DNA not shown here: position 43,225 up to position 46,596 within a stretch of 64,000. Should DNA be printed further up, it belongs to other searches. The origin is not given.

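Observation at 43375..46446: Orphan ~1016-aa metallophosphoesterase with pentapeptide-like repeats as sole cargo of the element: candidate single-gene defence or counter-defence module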

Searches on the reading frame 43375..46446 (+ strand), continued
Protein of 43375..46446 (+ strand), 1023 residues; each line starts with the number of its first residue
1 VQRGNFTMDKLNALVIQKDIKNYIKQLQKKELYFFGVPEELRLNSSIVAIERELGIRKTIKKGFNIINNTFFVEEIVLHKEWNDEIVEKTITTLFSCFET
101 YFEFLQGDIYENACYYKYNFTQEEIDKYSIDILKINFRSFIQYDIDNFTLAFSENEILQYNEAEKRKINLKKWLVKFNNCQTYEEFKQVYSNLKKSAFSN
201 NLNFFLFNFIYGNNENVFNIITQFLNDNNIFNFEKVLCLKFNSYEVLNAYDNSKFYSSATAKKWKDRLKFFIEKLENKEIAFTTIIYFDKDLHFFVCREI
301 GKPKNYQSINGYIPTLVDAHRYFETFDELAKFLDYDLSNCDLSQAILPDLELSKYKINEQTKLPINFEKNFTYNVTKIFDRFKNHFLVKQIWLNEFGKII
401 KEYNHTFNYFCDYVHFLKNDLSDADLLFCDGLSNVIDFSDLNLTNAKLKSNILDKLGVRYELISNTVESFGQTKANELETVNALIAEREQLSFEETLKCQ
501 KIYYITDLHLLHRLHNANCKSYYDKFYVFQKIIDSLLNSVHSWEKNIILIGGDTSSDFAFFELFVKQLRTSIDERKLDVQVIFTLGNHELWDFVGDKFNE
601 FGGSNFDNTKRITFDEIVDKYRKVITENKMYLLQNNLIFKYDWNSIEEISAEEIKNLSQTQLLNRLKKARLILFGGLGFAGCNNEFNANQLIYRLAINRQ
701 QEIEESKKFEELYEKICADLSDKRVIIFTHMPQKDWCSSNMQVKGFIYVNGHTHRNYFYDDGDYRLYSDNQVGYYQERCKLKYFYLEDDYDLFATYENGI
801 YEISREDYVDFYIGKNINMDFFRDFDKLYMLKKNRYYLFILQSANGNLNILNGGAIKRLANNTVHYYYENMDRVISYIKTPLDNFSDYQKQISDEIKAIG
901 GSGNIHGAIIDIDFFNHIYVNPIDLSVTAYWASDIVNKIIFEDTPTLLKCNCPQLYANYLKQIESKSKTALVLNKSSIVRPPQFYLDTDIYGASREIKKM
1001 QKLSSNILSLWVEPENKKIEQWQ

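Call 19: find_encoding_contigs(protein=P0003, flank=10000, max_places=3)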
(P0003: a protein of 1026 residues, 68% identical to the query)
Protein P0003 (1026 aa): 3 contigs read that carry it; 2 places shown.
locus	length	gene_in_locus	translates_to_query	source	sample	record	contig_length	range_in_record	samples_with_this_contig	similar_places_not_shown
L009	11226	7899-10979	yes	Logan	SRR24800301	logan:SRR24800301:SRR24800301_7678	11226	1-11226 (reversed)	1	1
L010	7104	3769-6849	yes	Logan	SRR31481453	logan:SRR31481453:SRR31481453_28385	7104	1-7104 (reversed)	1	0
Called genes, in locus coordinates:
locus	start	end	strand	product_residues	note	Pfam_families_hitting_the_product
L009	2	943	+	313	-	?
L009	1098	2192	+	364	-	PF00248:Aldo_ket_red, PF13183:Fer4_8 (weak)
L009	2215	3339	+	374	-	PF00248:Aldo_ket_red, PF13746:Fer4_18 (faint), PF13484:Fer4_16 (faint), PF12838:Fer4_7 (weak), PF13183:Fer4_8 (weak), PF13187:Fer4_9, PF13237:Fer4_10, PF13534:Fer4_17 (weak), +2 more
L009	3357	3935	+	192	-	PF12822:ECF_trnsprt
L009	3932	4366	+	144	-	PF08973:TM1506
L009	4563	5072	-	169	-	PF22381:Staph_reg_Sar_Rot (weak), PF01047:MarR, PF12802:MarR_2, PF13463:HTH_27 (weak)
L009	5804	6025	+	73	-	-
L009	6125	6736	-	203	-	-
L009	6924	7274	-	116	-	PF07883:Cupin_2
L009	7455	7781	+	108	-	PF01638:HxlR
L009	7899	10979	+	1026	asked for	PF00149:Metallophos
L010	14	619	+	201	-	PF08973:TM1506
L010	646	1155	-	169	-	PF22381:Staph_reg_Sar_Rot (weak), PF01047:MarR, PF12802:MarR_2, PF13463:HTH_27 (weak)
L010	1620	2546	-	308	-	-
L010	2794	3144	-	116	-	PF07883:Cupin_2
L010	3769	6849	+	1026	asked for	PF00149:Metallophos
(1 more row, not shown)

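Call 25: search_protein_representatives(protein=window:43375-46446:+)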
Query: 1023 residues. Proteins with E-value up to 0.001 (for the whole library): 1384; up to 1e-10: 1170; up to 1e-30: 759. The best 150 are listed.
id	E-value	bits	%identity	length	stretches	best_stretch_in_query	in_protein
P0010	0.0e+00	1212.3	58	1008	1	18-1020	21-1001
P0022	0.0e+00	1087.2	65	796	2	365-1018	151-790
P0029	0.0e+00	1063.9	53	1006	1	15-1020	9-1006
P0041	1.4e-289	980.1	51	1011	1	8-1019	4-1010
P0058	1.8e-263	893.7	48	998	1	19-1015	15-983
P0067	1.8e-259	880.5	46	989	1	16-1016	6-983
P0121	1.5e-255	867.5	47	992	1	15-1016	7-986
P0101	1.6e-251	854.1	45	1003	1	12-1016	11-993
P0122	1.4e-247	841.1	45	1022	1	18-1014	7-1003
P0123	1.8e-242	824.1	43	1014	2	544-1021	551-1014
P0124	2.8e-241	820.2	43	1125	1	8-1013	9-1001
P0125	8.1e-235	798.8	45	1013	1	17-1013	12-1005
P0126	1.5e-228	778.1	43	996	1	22-1013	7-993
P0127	1.1e-226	771.9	45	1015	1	19-1014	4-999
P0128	2.1e-220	751.1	44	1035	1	15-1021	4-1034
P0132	7.9e-214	729.4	42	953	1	61-1016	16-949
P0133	1.7e-213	728.3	43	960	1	58-1016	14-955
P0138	4.3e-210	717.0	42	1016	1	31-1016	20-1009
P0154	2.3e-193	661.6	43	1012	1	20-1016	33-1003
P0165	1.7e-186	638.9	42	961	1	48-1016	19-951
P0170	1.4e-179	616.0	40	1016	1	17-1013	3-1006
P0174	1.0e-177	609.8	46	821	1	208-1016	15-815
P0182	3.3e-171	588.3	41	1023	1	60-1016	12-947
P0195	8.7e-163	560.4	47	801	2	405-1016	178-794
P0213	2.0e-152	526.1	40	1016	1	61-1013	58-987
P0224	5.7e-149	514.7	44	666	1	379-1016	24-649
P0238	5.8e-141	488.2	36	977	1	23-1016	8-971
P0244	1.5e-138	480.2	39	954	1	61-1016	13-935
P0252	4.3e-135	468.7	49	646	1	460-1016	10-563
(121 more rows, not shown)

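Call 26: find_related_loci(query=A1, collection=genome_contigs, flank=10000)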
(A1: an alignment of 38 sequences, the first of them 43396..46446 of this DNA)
Query A1 (1016 aa) in genome_contigs; peptide patterns used: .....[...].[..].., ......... (x = any residue, [..] = any of these).
275 stretches matched a pattern; 267 encode a relative of the query (tblastn E <= 1e-3); the best 80 are kept; 80 distinct loci.
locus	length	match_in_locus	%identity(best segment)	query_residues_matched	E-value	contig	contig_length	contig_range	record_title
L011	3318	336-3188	66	50-1012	0e+0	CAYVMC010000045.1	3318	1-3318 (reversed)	MAG TPA_asm: uncultured Muribaculaceae bacterium isolate SRP141132_co1_109 genome assembly, contig: NODE_25245_length_33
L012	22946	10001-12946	58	9-1012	0e+0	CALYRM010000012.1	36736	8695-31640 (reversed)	MAG: uncultured Clostridia bacterium isolate SRR7188236_bin.49_metaWRAP_v1.3_MAG genome assembly, contig: ERZ9280836.317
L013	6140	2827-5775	53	13-1015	0e+0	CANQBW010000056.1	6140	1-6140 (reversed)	MAG: uncultured Clostridia bacterium isolate Lapin-001__bin57 genome assembly, contig: Lapin-001__NODE_10053_length_6140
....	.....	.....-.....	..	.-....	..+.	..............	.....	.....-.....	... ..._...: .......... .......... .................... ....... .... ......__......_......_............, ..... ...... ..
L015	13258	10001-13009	52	8-1013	0e+0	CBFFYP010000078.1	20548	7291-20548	MAG: uncultured Lachnospiraceae bacterium isolate ena-SAMPLE-TAB-24-07-2025-15:39:17:973-14924 genome assembly, contig:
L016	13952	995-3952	51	13-1013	0e+0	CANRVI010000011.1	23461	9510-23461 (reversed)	MAG TPA_asm: uncultured Clostridia bacterium isolate SRR15730553_bin.36_metawrap_v1.3_MAG genome assembly, contig: NODE.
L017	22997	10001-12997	51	2-1013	0e+0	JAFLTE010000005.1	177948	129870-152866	MAG: Lachnospiraceae bacterium isolate HAN045 Seq5, whole genome shotgun sequence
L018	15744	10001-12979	47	4-1006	0e+0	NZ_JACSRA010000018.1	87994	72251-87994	Clostridium cibarium strain Sa3CVN1 NODE_18_length_87994_cov_34.306562, whole genome shotgun sequence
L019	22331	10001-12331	61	4-1009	0e+0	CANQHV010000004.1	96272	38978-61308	MAG: uncultured Clostridia bacterium isolate Lapin-027__bin80 genome assembly, contig: Lapin-027__NODE_134_length_96272_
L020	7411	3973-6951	45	8-1006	0e+0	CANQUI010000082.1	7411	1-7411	MAG: uncultured Eisenbergiella sp. isolate Lapin-023__bin5 genome assembly, contig: Lapin-023__NODE_12441_length_7411_co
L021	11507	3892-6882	44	8-1006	0e+0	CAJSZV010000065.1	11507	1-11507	Clostridiaceae bacterium isolate A68_60.CX.DSS genome assembly, contig: MGBC000080.65, whole genome shotgun sequence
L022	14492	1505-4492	45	8-1006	0e+0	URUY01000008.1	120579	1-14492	uncultured Lachnospiraceae bacterium isolate UMGS1368 genome assembly, contig: NODE_46_length_120579_cov_73.922746, whol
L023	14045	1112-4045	44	13-1004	0e+0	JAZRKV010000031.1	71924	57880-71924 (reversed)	MAG: Acutalibacteraceae bacterium isolate T1900045445_YK20190136.MAGScoT_cleanbin_000025 SGB_7145_k141_1991635, whole ge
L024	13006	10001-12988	44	8-1006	0e+0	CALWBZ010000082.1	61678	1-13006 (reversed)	MAG: uncultured Clostridia bacterium isolate E14__bin111 genome assembly, contig: E14__k127_50726, whole genome shotgun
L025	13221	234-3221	45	8-1006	0e+0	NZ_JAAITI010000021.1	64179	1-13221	Blautia luti strain MSK.16.34 NODE_21_length_64179_cov_211.525, whole genome shotgun sequence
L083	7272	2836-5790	37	17-1016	4e-177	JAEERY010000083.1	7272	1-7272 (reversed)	MAG: Lachnospiraceae bacterium isolate Tb.RUG.37 k141_10751952_flag=1_multi=213.0707_len=7272, whole genome shotgun sequ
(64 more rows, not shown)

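Call 36: search_protein_families(library=pfam, alignment_id=A2, max_evalue=0.001)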
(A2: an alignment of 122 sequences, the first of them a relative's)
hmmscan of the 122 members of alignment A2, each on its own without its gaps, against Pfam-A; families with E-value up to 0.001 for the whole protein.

A. member 1, L012:7722-9632:- (637 aa): 5 families
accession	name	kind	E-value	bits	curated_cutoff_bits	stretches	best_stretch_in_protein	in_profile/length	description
PF14311.12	DUF4379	-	3.5e-97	319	24.5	5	163-218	1-56/56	Probable Treble clef zinc finger domain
PF22083.2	I-HmuI_NUMOD-like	-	2.8e-11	43.3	27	1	595-631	9-45/46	DNA endonuclease I-HmuI-like, NUMOD-like domain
PF07453.19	NUMOD1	-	2.8e-10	40.6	22.8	1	512-547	2-37/37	NUMOD1 domain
PF21817.3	CapR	-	7.3e-07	29.7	24.2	0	104-138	25-66/67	CapR homology domain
PF01155.25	HypA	-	3.7e-06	27.4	28.9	0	157-222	38-99/112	Hydrogenase/urease nickel incorporation, metallochaperone, hypA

B. families by the number of members that match (of 122 scanned): 142 families (the first 25 are shown)
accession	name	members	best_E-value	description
PF14198.11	TnpV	9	8.4e-44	Transposon-encoded protein TnpV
PF01381.28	HTH_3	8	9.4e-19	Helix-turn-helix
PF13443.12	HTH_26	8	1.2e-18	Cro/C1-type HTH DNA-binding domain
PF13560.12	HTH_31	6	6.3e-16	Helix-turn-helix domain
PF12844.13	HTH_19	6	4.4e-14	Helix-turn-helix domain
PF08667.16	BetR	3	1.9e-05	BetR domain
PF02661.23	Fic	2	1.5e-17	Fic/DOC family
PF00072.30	Response_reg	2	9.2e-17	Response regulator receiver domain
PF08279.18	HTH_11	2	6.8e-10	HTH domain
PF13412.12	HTH_24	2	2.1e-09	Winged helix-turn-helix DNA-binding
PF01909.29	NTP_transf_2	2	6.2e-09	Nucleotidyltransferase domain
PF01926.29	MMR_HSR1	2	8.3e-09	50S ribosome-binding GTPase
PF18765.7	Polbeta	2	1.4e-08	Polymerase beta, Nucleotidyltransferase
PF02463.25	SMC_N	2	5e-06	RecF/RecN/SMC N terminal domain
PF15731.11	MqsA_antitoxin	2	0.00022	Antitoxin component of bacterial toxin-antitoxin system, MqsA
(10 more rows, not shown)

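Call 37: search_protein_families(library=padloc, alignment_id=A2, max_evalue=0.00001)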
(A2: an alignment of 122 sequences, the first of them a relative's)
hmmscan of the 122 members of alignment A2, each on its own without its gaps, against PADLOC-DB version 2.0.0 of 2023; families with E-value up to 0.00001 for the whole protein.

A. member 1, L012:7722-9632:- (637 aa): 1 family
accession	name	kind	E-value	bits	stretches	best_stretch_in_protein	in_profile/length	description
PDLC03687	HEase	-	9.9e-11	39.9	0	572-634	111-172/178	homing endonuclease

B. families by the number of members that match (of 122 scanned): 137 families (the first 25 are shown)
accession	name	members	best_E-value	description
PDLC02926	HTH_VI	6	8.3e-15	-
PDLC04142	capH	6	1.2e-11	capH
PDLC03951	RmrA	3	8.2e-11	-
PDLC03947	RmrA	3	6.3e-10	-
PDLC03952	RmrA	3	3.3e-09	-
PDLC03954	RmrA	3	5.7e-09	-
PDLC03948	RmrA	3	8.3e-09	-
PDLC03945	RmrA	3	2.7e-08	-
PDLC03956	RmrA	3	2.9e-08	-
PDLC03949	RmrA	3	1.6e-07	-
PDLC04775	PDC-M69A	3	5e-07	-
PDLC04134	mad2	2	5.5e-44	mads_2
PDLC04839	PDC-S04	2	1.3e-34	-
PDLC04135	mad3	2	4.3e-27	mads_3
PDLC04840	PDC-S04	2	2.2e-19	-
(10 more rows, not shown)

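Call 38: predict_structure(alignment_id=A1)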
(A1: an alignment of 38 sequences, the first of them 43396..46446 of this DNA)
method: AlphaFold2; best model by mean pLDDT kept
length: 1016 residues; sequences in the alignment: 38
mean_pLDDT: 84.1   pTM: 0.73
mean pLDDT of the five models: 84.1, 83.8, 83.2, 81.9, 81.4
residues with pLDDT >= 90: 491; 70-90: 378; 50-70: 99; < 50: 48
segments of 3 or more residues with pLDDT < 50: 1-4, 301-305, 747-749, 752-757, 962-981, 1010-1016
pLDDT, mean of each block of 10 residues (from residue 1): 55 90 90 87 93 95 96 87 95 93 94 94 95 95 88 91 94 94 93 93 90 92 85 94 85 84 93 92 94 82 63 94 94 89 85 90 93 93 94 94 97 97 93 94 94 78 61 59 62 84 87 92 91 77 89 94 91 91 81 54 79 95 95 84 94 91 91 85 83 92 94 89 89 82 63 47 70 79 86 92 84 76 91 89 75 88 87 77 84 80 84 77 73 74 82 71 45 41 69 70 70 35
secondary structure, 60 per line:
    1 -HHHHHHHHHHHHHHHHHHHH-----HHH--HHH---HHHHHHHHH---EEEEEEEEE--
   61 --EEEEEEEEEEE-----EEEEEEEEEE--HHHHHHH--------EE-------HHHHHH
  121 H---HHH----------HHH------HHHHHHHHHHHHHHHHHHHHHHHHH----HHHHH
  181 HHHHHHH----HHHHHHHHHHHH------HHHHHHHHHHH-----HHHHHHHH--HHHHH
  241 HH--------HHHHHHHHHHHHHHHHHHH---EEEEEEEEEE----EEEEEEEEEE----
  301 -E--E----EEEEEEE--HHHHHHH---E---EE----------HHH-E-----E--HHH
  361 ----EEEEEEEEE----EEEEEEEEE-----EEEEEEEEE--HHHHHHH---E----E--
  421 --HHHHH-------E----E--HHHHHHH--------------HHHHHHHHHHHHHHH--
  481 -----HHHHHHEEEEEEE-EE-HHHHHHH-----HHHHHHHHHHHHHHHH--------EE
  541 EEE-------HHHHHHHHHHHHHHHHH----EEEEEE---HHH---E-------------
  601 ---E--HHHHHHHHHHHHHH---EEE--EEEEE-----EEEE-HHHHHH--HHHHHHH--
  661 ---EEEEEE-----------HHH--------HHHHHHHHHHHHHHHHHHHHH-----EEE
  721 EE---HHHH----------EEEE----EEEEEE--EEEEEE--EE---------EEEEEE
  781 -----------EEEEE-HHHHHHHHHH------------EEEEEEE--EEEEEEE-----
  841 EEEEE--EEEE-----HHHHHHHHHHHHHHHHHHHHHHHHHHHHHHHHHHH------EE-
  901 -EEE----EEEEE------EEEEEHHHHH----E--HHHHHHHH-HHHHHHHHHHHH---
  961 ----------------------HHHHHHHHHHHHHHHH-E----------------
elements in order (helices of 4 or more, strands of 3 or more residues): H2-21 H38-46 E50-58 E63-73 E79-88 H91-97 H115-121 H147-171 H176-187 H192-203 H210-220 H226-233 H236-242 H251-269 E273-282 E287-296 E310-316 H319-325 E365-373 E378-386 E392-400 H403-409 H423-427 H443-449 H464-478 H486-491 E492-498 H503-509 H515-530 E539-543 H551-567 E572-577 H607-620 E624-626 E629-633 E639-642 H644-649 H652-658 E664-669 H692-712 E718-722 H726-729 E740-743 E748-753 E756-761 E775-780 E792-796 H798-807 E820-826 E829-835 E841-845 E848-851 H857-891 E902-904 E909-913 E920-924 H925-929 H937-944 H946-957 H983-998
